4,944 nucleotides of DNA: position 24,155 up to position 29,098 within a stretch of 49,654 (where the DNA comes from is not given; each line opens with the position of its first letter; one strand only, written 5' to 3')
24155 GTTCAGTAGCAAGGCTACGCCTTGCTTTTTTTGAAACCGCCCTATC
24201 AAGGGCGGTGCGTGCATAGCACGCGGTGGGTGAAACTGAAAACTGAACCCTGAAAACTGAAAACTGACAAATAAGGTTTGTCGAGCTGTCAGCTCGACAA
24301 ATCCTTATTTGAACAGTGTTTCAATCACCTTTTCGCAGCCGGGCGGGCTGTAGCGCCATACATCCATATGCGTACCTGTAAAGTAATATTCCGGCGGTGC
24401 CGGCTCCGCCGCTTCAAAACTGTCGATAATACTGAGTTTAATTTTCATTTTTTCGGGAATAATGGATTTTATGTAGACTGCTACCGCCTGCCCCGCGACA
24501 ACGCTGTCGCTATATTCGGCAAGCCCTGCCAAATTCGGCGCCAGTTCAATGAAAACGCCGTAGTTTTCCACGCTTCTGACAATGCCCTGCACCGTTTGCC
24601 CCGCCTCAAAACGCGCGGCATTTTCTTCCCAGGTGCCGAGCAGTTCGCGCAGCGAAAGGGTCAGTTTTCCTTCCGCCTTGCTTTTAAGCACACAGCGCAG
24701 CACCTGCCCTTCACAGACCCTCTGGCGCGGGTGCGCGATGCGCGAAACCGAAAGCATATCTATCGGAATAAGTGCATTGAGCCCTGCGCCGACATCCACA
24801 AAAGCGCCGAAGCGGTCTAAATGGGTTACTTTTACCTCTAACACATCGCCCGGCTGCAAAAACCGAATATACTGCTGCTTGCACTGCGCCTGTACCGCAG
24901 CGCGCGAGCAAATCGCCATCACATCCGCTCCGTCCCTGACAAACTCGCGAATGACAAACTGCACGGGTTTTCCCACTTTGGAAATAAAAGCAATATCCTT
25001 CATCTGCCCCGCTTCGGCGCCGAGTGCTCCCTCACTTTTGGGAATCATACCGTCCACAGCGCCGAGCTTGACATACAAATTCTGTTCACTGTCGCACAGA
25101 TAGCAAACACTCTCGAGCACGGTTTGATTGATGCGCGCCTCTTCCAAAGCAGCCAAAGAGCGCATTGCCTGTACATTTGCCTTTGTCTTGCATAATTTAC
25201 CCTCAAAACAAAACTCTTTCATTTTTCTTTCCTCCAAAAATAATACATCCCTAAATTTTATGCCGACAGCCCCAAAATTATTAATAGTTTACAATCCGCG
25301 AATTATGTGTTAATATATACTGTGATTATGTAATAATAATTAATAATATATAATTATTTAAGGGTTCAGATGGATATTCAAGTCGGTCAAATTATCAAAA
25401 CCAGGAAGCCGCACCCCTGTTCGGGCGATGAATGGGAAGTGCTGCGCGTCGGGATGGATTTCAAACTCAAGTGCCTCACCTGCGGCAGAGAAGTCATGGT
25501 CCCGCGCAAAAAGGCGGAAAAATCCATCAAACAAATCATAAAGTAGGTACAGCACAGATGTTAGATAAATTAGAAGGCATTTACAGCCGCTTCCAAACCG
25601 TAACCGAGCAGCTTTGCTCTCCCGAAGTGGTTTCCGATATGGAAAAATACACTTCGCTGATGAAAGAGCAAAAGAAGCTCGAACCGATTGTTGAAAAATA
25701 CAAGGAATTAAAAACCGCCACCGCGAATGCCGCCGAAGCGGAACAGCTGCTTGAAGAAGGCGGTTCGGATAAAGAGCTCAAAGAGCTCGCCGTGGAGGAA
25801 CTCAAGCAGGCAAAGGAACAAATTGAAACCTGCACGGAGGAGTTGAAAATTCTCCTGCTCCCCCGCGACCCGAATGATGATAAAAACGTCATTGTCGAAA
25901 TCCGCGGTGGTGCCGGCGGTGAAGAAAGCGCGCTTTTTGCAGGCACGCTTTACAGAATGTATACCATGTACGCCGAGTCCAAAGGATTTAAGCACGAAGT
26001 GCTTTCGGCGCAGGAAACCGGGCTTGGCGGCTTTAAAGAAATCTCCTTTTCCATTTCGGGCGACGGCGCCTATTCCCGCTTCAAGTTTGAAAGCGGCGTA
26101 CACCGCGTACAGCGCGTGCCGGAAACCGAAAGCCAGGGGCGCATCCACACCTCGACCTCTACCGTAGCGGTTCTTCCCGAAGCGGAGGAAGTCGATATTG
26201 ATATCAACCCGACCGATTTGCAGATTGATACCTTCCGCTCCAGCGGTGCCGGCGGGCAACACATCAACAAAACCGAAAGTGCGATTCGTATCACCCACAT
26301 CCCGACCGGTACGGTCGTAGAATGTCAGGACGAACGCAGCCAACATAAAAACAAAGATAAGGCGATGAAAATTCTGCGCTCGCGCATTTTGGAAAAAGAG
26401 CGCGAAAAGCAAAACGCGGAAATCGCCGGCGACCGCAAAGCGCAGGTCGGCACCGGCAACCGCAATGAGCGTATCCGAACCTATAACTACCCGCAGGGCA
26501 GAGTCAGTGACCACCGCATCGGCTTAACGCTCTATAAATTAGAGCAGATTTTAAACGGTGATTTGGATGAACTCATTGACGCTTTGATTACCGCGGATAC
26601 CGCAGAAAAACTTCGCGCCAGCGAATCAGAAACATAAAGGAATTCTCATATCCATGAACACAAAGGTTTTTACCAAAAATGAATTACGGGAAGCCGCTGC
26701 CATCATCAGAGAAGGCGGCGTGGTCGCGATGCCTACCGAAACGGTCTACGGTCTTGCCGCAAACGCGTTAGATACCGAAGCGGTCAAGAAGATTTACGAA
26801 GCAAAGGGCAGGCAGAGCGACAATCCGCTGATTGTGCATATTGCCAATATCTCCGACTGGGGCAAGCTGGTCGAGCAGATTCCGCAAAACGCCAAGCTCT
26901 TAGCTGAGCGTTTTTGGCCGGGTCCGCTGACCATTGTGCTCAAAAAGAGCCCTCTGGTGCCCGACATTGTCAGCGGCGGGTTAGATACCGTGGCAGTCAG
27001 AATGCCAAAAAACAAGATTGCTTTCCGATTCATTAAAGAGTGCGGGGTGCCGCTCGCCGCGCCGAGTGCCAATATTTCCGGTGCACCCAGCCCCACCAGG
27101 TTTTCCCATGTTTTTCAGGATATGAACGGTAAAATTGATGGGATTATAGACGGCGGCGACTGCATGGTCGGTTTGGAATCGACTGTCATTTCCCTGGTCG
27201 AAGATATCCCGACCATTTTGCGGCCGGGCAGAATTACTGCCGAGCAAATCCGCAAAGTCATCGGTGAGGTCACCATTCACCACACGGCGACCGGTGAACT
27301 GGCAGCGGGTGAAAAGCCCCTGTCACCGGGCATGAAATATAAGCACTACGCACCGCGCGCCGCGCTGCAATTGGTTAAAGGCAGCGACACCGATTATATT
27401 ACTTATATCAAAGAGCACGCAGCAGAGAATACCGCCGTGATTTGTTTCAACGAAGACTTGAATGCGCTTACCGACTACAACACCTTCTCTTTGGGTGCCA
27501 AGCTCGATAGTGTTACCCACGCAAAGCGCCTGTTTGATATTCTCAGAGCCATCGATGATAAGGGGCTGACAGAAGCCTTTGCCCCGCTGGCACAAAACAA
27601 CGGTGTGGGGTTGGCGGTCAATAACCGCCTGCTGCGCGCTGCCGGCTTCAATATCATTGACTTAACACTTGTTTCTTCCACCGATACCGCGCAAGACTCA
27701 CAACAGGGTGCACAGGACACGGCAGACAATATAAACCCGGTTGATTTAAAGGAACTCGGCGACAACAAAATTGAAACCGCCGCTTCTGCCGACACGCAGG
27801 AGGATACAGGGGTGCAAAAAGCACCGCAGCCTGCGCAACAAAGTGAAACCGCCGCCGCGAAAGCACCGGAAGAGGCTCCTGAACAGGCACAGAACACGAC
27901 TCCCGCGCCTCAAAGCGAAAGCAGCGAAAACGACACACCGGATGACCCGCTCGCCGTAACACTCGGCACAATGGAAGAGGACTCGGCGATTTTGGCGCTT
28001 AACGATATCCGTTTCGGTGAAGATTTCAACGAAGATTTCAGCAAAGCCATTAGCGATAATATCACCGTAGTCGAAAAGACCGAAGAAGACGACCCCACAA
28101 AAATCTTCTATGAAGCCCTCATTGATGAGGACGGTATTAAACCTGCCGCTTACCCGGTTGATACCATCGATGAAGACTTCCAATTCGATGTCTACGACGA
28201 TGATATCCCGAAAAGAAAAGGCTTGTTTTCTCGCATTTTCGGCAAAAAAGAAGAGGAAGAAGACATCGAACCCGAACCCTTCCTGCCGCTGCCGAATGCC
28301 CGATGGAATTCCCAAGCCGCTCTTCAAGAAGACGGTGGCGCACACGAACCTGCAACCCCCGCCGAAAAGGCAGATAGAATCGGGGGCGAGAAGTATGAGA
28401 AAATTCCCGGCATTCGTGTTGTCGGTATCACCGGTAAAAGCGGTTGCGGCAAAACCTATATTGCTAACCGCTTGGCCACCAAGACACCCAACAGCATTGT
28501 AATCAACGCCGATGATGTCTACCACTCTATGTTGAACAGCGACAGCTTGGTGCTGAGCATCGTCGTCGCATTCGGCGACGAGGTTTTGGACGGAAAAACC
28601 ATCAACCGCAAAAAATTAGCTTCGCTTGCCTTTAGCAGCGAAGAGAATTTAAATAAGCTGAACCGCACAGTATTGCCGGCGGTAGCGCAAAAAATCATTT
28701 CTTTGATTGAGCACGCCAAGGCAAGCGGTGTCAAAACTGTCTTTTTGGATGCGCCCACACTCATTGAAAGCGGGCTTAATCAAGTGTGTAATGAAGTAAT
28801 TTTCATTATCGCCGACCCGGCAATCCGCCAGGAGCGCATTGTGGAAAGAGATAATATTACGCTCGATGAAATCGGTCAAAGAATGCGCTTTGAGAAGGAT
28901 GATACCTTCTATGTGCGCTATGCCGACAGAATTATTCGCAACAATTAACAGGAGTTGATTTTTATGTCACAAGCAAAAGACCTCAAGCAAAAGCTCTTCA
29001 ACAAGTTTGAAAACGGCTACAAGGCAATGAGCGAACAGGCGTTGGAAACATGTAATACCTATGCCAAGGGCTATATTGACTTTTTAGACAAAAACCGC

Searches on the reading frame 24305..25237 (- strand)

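Call 27: search_protein_families(library=pfam, proteins=[window:24305-25237:-], max_evalue=0.00001)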
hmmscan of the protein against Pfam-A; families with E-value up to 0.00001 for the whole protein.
window:24305-25237:- (310 aa): 2 families
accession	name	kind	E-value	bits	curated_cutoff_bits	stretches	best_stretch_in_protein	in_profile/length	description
PF00575.29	S1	-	1.9e-17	63.8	22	1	128-182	3-57/74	S1 RNA binding domain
PF23459.1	S1_RRP5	-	1.1e-14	55.2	27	1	127-195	1-71/72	RRP5 S1 domain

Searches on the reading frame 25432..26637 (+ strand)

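Call 27: search_protein_families(library=pfam, proteins=[window:25432-26637:+], max_evalue=0.00001)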
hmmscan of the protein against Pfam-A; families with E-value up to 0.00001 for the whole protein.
window:25432-26637:+ (401 aa): 2 families
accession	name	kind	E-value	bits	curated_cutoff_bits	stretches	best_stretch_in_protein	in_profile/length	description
PF03462.23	PCRF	-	2.2e-76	256.5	24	1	52-245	3-194/194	PCRF domain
PF00472.26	RF-1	-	6.1e-45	152.4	35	1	252-362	1-116/116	RF-1 domain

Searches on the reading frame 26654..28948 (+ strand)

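Call 27: search_protein_families(library=pfam, proteins=[window:26654-28948:+], max_evalue=0.00001)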
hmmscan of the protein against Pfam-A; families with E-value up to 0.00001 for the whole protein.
window:26654-28948:+ (764 aa): 3 families
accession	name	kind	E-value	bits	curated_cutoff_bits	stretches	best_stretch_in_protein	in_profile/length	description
PF01300.24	Sua5_yciO_yrdC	-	1.3e-62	210.9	25.1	1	17-192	2-178/178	Telomere recombination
PF03481.19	Sua5_C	-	3.4e-30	105.8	22.9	1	194-331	1-136/136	Threonylcarbamoyl-AMP synthase, C-terminal domain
PF01121.26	CoaE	-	5e-30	105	27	1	589-764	2-175/180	Dephospho-CoA kinase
